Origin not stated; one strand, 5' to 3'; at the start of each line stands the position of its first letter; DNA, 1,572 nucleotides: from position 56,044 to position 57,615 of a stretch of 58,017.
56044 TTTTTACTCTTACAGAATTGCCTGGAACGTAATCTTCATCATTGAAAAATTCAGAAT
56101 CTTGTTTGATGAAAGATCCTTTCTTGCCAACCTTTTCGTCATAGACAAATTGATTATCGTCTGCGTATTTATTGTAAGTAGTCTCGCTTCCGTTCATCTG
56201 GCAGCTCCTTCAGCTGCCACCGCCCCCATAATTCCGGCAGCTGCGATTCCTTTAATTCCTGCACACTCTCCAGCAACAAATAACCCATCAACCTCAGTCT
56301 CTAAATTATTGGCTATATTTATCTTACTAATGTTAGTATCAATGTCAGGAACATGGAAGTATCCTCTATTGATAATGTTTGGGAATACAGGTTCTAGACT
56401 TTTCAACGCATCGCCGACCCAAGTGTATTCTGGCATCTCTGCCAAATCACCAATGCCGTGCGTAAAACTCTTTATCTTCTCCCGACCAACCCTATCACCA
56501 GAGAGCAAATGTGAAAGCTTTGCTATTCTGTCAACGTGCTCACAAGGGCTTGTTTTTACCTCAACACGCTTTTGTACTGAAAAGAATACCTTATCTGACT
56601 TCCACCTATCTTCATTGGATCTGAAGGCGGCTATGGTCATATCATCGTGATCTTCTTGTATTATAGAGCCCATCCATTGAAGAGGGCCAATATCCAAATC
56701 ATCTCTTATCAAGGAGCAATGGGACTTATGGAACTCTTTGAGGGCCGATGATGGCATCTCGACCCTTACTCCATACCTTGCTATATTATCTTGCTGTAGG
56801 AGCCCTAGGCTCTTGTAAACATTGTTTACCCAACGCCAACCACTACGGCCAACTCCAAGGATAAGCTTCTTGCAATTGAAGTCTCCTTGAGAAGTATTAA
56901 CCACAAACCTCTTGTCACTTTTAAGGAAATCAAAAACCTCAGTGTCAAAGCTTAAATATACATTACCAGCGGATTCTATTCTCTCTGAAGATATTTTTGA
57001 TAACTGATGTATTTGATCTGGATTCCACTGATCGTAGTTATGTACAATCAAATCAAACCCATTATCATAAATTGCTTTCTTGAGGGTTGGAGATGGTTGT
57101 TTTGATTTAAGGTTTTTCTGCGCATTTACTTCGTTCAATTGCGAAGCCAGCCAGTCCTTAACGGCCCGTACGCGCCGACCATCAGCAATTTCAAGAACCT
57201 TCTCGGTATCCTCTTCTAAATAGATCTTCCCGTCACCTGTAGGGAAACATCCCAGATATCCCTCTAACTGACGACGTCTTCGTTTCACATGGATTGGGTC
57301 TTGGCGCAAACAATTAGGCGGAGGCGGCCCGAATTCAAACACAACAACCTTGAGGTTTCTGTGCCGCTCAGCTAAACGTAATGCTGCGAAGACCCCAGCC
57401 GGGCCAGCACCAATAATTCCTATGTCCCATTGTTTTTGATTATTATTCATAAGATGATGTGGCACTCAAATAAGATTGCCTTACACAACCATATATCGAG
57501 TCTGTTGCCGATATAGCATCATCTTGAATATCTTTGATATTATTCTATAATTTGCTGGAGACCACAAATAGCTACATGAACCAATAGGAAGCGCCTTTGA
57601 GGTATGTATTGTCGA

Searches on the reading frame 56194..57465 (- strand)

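Call 15: search_protein_families(library=pfam, max_evalue=0.001, proteins=[window:56197-57465:-])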
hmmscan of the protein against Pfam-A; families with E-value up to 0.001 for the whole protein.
seq(423 aa): 8 families
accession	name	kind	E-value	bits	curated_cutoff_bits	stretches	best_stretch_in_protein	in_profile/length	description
PF07992.20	Pyr_redox_2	-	1.3e-09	38.3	26.1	1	14-206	2-108/291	Pyridine nucleotide-disulphide oxidoreductase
PF03486.20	HI0933_like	-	4.4e-07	30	50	0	14-44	2-30/244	HI0933-like protein Rossmann domain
PF01134.28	GIDA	-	1.5e-06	28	22.1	0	378-422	339-384/391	Glucose inhibited division protein A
PF13738.12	Pyr_redox_3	-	7.9e-06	25.8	30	0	170-207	97-134/305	Pyridine nucleotide-disulphide oxidoreductase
PF13450.12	NAD_binding_8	-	0.00019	22.1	21.9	1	17-44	1-26/68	NAD(P)-binding Rossmann-like domain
PF01266.30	DAO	-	0.00025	21.1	27.9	1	14-46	1-31/353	FAD dependent oxidoreductase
PF01946.23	Thi4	-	0.00055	19.7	26.2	0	12-44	17-48/235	Thi4 family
PF00890.30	FAD_binding_2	-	0.00063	19.5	20.4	0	16-46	3-31/414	FAD binding domain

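Call 57: search_protein_families(library=ncbifam, proteins=[window:56194-57465:-], max_evalue=0.001)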
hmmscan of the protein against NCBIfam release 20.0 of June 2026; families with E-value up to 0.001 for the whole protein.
window:56194-57465:- (423 aa): 9 families
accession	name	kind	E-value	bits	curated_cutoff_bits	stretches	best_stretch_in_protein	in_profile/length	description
TIGR00275.1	TIGR00275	subfamily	1.6e-07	30.6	183.8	0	17-44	3-28/401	aminoacetone oxidase family FAD-binding enzyme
TIGR01292.1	TRX_reduct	equivalog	2.3e-07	29.9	343.45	0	381-421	254-296/300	thioredoxin-disulfide reductase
TIGR01816.1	sdhA_forward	equivalog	0.00018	19.8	727.35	0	323-404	308-384/584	succinate dehydrogenase flavoprotein subunit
NF005331.0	PRK06854.1-2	equivalog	0.00019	20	557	0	6-44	3-41/563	adenylyl-sulfate reductase subunit alpha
NF006686.0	PRK09231.1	equivalog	0.00025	19.7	854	0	12-42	5-35/598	fumarate reductase (quinol) flavoprotein subunit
TIGR04018.1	Bthiol_YpdA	hypoth_equivalog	0.00032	19.6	339.9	0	14-44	1-29/316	YpdA family putative bacillithiol disulfide reductase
TIGR01812.1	sdhA_frdA_Gneg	subfamily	0.00042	18.9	567.3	0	324-404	301-373/568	succinate dehydrogenase or fumarate reductase, flavoprotein subunit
NF006131.0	PRK08275.1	equivalog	0.00058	18.3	587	0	6-44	4-42/577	fumarate reductase/succinate dehydrogenase flavoprotein subunit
NF003585.0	PRK05249.1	equivalog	0.00064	18.5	465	0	9-41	3-35/464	Si-specific NAD(P)(+) transhydrogenase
